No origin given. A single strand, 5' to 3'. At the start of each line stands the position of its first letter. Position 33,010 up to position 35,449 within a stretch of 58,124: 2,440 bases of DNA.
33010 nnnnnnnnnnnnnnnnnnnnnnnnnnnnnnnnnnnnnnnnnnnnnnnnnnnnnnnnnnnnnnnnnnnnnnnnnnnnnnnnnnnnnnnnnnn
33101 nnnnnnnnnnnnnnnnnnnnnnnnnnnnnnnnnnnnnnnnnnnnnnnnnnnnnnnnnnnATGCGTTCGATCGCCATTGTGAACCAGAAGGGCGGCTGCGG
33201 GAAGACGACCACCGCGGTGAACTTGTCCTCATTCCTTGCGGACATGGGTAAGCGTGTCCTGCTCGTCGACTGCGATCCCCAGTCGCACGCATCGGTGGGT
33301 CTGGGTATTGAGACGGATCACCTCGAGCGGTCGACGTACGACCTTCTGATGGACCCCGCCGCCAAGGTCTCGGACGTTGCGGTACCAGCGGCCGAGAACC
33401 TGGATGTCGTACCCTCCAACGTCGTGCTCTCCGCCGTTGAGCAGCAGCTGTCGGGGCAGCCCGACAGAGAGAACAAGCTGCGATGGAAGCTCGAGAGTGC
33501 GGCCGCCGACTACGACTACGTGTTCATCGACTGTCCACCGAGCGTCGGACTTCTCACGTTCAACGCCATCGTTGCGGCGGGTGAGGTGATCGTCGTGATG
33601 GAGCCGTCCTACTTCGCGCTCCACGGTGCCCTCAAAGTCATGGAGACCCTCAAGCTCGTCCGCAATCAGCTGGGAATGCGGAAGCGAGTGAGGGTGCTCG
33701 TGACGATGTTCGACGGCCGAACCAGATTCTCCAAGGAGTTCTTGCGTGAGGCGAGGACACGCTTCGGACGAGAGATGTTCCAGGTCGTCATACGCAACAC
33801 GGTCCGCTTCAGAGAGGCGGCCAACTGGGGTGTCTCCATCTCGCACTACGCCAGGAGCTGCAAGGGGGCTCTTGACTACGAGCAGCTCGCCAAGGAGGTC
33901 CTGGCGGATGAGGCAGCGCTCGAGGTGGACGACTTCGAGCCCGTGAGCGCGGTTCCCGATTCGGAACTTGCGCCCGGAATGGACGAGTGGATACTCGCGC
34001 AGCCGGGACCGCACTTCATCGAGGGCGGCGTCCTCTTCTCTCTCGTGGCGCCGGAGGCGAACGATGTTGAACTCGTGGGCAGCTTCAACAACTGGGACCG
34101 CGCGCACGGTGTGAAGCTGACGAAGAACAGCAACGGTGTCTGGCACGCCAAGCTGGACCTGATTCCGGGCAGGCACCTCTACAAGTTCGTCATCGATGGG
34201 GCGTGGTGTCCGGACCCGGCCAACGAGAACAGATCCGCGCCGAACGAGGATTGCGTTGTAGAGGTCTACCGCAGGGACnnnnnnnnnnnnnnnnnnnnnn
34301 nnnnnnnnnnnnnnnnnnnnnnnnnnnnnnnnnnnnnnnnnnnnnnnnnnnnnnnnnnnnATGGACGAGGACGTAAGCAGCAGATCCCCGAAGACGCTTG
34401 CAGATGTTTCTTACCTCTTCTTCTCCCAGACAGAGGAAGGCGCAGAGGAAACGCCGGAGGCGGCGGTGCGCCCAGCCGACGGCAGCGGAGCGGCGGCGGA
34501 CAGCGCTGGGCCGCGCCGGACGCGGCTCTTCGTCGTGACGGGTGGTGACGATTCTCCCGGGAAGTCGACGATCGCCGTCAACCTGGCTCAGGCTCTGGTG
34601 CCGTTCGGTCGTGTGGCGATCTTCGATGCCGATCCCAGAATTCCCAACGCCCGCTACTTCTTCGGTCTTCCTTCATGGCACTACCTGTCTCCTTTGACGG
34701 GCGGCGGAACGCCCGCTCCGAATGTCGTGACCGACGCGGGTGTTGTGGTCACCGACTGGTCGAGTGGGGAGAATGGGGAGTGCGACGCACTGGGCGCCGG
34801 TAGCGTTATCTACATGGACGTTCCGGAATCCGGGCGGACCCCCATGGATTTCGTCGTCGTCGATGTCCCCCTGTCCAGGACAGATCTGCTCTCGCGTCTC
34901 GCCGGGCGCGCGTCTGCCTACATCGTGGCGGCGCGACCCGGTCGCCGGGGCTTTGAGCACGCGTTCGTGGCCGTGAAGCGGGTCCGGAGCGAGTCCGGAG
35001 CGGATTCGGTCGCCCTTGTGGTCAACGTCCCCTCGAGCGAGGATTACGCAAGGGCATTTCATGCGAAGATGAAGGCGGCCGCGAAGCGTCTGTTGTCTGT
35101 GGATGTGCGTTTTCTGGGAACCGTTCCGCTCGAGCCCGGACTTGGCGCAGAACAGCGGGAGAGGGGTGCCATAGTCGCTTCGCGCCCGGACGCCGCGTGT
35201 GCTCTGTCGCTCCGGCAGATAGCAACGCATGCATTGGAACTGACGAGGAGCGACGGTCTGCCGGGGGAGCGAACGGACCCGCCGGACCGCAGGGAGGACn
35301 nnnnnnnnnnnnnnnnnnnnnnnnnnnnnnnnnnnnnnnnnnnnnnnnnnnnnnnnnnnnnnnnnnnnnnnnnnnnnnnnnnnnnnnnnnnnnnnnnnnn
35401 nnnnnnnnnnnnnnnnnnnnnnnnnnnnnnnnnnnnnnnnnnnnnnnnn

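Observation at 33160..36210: ParA ATPase fused to an AMPK-beta-type glycogen-binding module, with a degenerate MinD-like ATPase and an orphan protein: candidate glycogen-granule positioning system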

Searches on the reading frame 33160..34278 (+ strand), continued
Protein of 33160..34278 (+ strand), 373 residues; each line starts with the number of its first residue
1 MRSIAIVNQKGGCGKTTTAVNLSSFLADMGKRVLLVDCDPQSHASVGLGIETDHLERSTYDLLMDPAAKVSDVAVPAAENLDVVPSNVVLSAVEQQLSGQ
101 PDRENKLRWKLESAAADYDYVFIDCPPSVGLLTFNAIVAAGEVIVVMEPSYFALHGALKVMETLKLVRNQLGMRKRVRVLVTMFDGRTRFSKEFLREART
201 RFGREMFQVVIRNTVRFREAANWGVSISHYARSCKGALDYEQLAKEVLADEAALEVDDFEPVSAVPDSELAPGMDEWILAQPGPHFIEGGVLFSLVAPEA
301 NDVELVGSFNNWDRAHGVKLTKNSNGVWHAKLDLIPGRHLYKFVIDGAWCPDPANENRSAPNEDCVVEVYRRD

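Call 43: search_protein_families(library=padloc, proteins=[window:33160-34278:+], max_evalue=0.01)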
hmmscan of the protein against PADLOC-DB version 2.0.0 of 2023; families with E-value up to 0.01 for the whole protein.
window:33160-34278:+ (373 aa): 2 families
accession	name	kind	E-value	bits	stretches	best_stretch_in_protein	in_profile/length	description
PDLC04559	PDC-M28B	-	2.1e-05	21.8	1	4-39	131-166/438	-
PDLC04560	PDC-M28B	-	0.00059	17.3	1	2-67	15-81/327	-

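Call 75: find_encoding_contigs(protein=P0043, flank=10000, max_places=1)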
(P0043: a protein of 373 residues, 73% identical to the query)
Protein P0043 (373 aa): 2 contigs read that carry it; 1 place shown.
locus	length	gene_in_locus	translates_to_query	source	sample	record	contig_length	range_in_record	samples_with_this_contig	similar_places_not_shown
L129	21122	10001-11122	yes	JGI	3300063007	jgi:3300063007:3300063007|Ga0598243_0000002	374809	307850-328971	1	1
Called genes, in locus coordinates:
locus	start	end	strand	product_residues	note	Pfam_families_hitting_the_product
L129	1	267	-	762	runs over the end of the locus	PF23357:DUF7088, PF09822:ABC_transp_aux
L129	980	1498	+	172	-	PF02915:Rubrerythrin (weak), PF09537:DUF2383 (faint)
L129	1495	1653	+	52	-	PF00301:Rubredoxin, PF21349:RUBY_RBDX (faint)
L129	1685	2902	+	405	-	PF01266:DAO (faint), PF05834:Lycopene_cycl (faint), PF07992:Pyr_redox_2, PF13738:Pyr_redox_3 (weak), PF00070:Pyr_redox, PF18267:Rubredoxin_C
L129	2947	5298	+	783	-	PF02922:CBM_48 (faint), PF16561:AMPK1_CBM, PF02903:Alpha-amylase_N (weak), PF00128:Alpha-amylase, PF16657:Malt_amylase_C (weak)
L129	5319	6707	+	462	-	PF01523:PmbA_TldD_1st, PF19290:PmbA_TldD_2nd, PF19289:PmbA_TldD_3rd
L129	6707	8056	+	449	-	PF01523:PmbA_TldD_1st, PF19290:PmbA_TldD_2nd, PF19289:PmbA_TldD_3rd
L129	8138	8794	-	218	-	-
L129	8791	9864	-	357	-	PF20230:DUF6588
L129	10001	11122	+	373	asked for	PF00142:Fer4_NifH, PF01656:CbiA, PF02374:ArsA_ATPase (weak), PF06564:CBP_BcsQ, PF10609:ParA, PF13614:AAA_31, PF02922:CBM_48, PF16561:AMPK1_CBM, +1 more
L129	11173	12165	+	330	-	-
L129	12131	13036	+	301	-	-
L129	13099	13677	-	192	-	PF13384:HTH_23 (faint), PF08281:Sigma70_r4_2 (weak), PF00196:GerE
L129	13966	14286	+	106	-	-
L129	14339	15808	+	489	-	PF13471:Transglut_core3, PF01841:Transglut_core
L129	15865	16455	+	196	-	-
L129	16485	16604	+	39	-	-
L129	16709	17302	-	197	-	PF14415:DUF4424 (faint)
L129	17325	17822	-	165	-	PF13505:OMP_b-brl (weak)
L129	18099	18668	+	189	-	PF13560:HTH_31, PF01381:HTH_3, PF12844:HTH_19 (weak), PF13413:HTH_25 (faint), PF07883:Cupin_2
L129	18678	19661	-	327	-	-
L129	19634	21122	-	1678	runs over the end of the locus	PF13715:CarbopepD_reg_2 (faint), PF13620:CarboxypepD_reg (weak), PF17210:SdrD_B (faint), PF22904:NOMO1-like_2nd (faint), PF07210:DUF1416 (faint), PF13620:CarboxypepD_reg, PF13620:CarboxypepD_reg, PF13860:FlgD_ig, +3 more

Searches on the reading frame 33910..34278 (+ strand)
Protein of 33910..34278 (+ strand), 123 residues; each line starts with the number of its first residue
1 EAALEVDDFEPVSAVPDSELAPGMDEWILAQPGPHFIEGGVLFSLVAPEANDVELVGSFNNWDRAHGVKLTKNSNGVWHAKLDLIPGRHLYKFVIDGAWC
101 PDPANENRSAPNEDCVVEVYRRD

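Call 22: search_solved_structures(query=window:33910-34278:+, max_evalue=1, show_alignments=4)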
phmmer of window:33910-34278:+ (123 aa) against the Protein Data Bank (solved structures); distinct sequences matched with E-value up to 1: 47.
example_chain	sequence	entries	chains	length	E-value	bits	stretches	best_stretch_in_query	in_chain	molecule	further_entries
4yef_A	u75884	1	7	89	2.4e-08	37.3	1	51-105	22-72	5'-AMP-activated protein kinase subunit beta-1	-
1z0m_A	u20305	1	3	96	2.8e-08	37.1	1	51-105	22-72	5'-AMP-activated protein kinase, beta-1 subunit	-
6e4t_B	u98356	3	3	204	3.1e-08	36.9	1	51-105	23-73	5'-AMP-activated protein kinase subunit beta-1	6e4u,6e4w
4qfg_B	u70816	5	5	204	3.4e-08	36.8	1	51-105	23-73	5'-AMP-activated protein kinase subunit beta-1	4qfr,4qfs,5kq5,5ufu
6c9f_B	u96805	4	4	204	4.3e-08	36.5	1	51-105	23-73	5'-AMP-activated protein kinase subunit beta-1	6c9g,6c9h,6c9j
5t5t_B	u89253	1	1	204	4.6e-08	36.4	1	51-105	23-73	5'-AMP-activated protein kinase subunit beta-1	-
1z0n_A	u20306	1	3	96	4.6e-08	36.4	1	51-105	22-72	5'-AMP-activated protein kinase, beta-1 subunit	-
4zhx_B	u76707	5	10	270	7e-08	35.8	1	51-105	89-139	5'-AMP-activated protein kinase subunit beta-1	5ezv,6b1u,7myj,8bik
4cfe_B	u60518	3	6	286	8.1e-08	35.6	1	51-105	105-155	5'-AMP-ACTIVATED PROTEIN KINASE SUBUNIT BETA-1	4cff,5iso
4y0g_A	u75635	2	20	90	1.3e-07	34.9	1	51-105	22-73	5'-AMP-activated protein kinase subunit beta-2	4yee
2f15_A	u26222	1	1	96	1.6e-07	34.6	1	51-105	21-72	5'-AMP-activated protein kinase, beta-2 subunit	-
2lu3_A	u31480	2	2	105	1.9e-07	34.4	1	51-105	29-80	5'-AMP-activated protein kinase subunit beta-2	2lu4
6b2e_B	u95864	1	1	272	5.5e-07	32.9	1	50-105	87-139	5'-AMP-activated protein kinase subunit beta-2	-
4rer_B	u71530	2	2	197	6.3e-07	32.7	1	51-105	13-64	5'-AMP-activated protein kinase subunit beta-2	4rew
7jhg_B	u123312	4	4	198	6.3e-07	32.7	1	51-105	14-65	5'-AMP-activated protein kinase subunit beta-2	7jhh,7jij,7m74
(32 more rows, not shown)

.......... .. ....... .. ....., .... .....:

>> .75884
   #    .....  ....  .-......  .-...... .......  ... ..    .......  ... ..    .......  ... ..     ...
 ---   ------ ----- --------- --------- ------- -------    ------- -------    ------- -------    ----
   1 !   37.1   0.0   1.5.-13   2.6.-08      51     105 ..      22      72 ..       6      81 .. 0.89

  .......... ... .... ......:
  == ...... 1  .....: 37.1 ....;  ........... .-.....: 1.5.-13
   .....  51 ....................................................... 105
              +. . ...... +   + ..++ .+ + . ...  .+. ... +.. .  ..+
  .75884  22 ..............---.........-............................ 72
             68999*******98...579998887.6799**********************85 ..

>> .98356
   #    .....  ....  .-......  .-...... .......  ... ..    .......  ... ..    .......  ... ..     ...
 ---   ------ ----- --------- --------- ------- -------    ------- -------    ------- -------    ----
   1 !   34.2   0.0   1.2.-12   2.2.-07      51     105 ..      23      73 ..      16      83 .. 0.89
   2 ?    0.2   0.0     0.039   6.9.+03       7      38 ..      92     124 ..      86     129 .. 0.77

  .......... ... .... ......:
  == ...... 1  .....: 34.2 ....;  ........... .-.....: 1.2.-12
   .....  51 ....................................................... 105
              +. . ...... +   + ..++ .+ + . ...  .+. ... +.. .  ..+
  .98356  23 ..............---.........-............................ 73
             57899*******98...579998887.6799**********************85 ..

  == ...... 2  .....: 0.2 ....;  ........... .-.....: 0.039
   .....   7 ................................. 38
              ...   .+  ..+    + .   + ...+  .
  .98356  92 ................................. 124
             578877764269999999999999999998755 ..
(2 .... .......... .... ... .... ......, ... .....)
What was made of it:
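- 34099..34206 (+): Codons for the predicted glucan-contact residues of the CBM: W312 (34093-34095), K342 (34183-34185) and W349 (34204-34206), inside GSFNNW ... YKF ... DGAW. The alignment to AMPK beta1 places them on W100, K126 and W133 (call 22).
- On CBM48 / AMPK1_CBM glycogen-binding module (gene 1 C-terminus): W312, K342 and W349 align to them (call 22). This part lies outside the HMMER alignment (call 22).
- Closest known: AMPK beta-subunit CBM and plant PTST proteins. Same: It is the best structural relative of the C-terminal module (call 22).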

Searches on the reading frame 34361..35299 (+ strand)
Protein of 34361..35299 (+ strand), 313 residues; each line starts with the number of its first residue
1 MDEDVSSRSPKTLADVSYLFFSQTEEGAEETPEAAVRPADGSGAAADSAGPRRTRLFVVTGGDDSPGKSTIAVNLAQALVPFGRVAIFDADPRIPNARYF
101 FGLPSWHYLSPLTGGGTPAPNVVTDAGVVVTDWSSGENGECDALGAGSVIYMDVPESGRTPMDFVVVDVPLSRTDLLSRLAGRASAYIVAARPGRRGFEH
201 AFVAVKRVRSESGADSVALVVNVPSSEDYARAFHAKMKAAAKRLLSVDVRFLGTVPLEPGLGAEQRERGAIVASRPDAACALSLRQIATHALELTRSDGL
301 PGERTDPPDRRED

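Call 3: search_protein_families(library=pfam, proteins=[window:34361-35299:+], max_evalue=0.1)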
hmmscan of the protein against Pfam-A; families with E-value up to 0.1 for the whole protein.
window:34361-35299:+ (313 aa): 4 families
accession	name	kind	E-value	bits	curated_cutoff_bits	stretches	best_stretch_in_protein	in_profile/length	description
PF01656.29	CbiA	-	2e-07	31.5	25.4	1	58-260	2-114/125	CobQ/CobB/MinD/ParA nucleotide binding domain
PF10609.15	ParA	-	1.3e-05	25.2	27.1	1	58-93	7-43/246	NUBPL iron-transfer P-loop NTPase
PF13500.12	AAA_26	-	0.00064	20.1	27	1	167-264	110-197/198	AAA domain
PF09140.17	MipZ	-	0.009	15.8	20.7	1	62-182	8-119/262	ATPase MipZ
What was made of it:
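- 34361..35302 (+): Gene 2: partner protein. N-terminal conserved peptide (aa 10-22, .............), variable acidic or Pro-rich linker (aa 23-55), degenerate MinD/ParA-fold domain (aa 56-290; P-loop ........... without the signature Lys). Pfam CbiA E 2e-7 (call 3).
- On MinD/ParA fold (gene 2): CbiA scores 31.5 bits against 25.4 (call 3).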

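Call 4: search_protein_families(library=ncbifam, proteins=[window:34361-35299:+], max_evalue=0.1)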
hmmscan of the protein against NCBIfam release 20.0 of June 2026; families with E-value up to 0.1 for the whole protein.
window:34361-35299:+ (313 aa): 7 families
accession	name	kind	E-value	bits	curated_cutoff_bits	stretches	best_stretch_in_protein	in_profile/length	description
TIGR01969.1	minD_arch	subfamily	6e-05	22.3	201.75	1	58-101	4-48/251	cell division ATPase MinD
NF041136.1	MrpORP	equivalog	0.00018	20.9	450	0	57-103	8-55/365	iron-sulfur cluster carrier protein MrpORP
NF041546.1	ParA_partition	equivalog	0.00025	20.6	180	1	67-93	12-39/203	ParA family partition ATPase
NF008669.0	PRK11670.1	equivalog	0.0023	16.9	348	1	56-96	109-150/369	iron-sulfur cluster carrier protein ApbC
TIGR01007.1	eps_fam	subfamily_domain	0.01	15.4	108.05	1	55-105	18-69/204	polysaccharide biosynthesis tyrosine autokinase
TIGR01968.1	minD_bact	equivalog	0.057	12.8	212.9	1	55-100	2-48/261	septum site-determining protein MinD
TIGR03029.1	EpsG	equivalog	0.07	12.3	313.8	0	55-220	104-271/274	chain length determinant protein tyrosine kinase EpsG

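Call 16: find_homologous_proteins(query=window:34361-35299:+, max_evalue=0.001)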
Query window:34361-35299:+ (313 aa): 87 proteins with E <= 0.001 among 8000 candidates.
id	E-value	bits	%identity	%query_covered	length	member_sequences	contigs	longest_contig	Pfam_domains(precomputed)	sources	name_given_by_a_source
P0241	4.6e-191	652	95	100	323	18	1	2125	PF01656.30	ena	-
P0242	1.4e-155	535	81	100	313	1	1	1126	PF01656.30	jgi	jgi:flagellar biosynthesis protein FlhG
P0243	8.0e-151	520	79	100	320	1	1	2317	PF01656.30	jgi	-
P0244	5.6e-150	517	79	100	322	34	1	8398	PF01656.30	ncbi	-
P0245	6.4e-150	517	79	100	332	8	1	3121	PF01656.30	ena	-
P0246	8.1e-149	513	79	100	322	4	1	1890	PF01656.30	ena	-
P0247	9.9e-149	513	77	100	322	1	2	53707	PF01656.30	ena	-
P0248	6.3e-148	510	78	100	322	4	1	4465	PF01656.30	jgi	-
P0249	2.1e-147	508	78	100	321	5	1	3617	PF01656.30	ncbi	-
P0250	2.1e-147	508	76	100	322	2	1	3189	PF01656.30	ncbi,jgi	-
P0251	7.8e-128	444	71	100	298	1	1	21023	-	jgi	jgi:MinD-like ATPase involved in chromosome partitioning or flagellar assembly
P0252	1.9e-124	433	68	100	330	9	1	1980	PF01656.30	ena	-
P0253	3.6e-121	422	65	100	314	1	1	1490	PF01656.30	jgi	-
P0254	8.8e-117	408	65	97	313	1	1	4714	PF01656.30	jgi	jgi:MinD-like ATPase involved in chromosome partitioning or flagellar assembly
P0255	6.7e-116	405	65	100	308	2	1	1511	PF01656.30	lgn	-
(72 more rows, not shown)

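Call 43: search_protein_families(library=padloc, proteins=[window:34361-35299:+], max_evalue=0.01)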
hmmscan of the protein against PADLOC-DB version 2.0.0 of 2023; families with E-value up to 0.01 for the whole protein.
window:34361-35299:+ (313 aa): 0 families
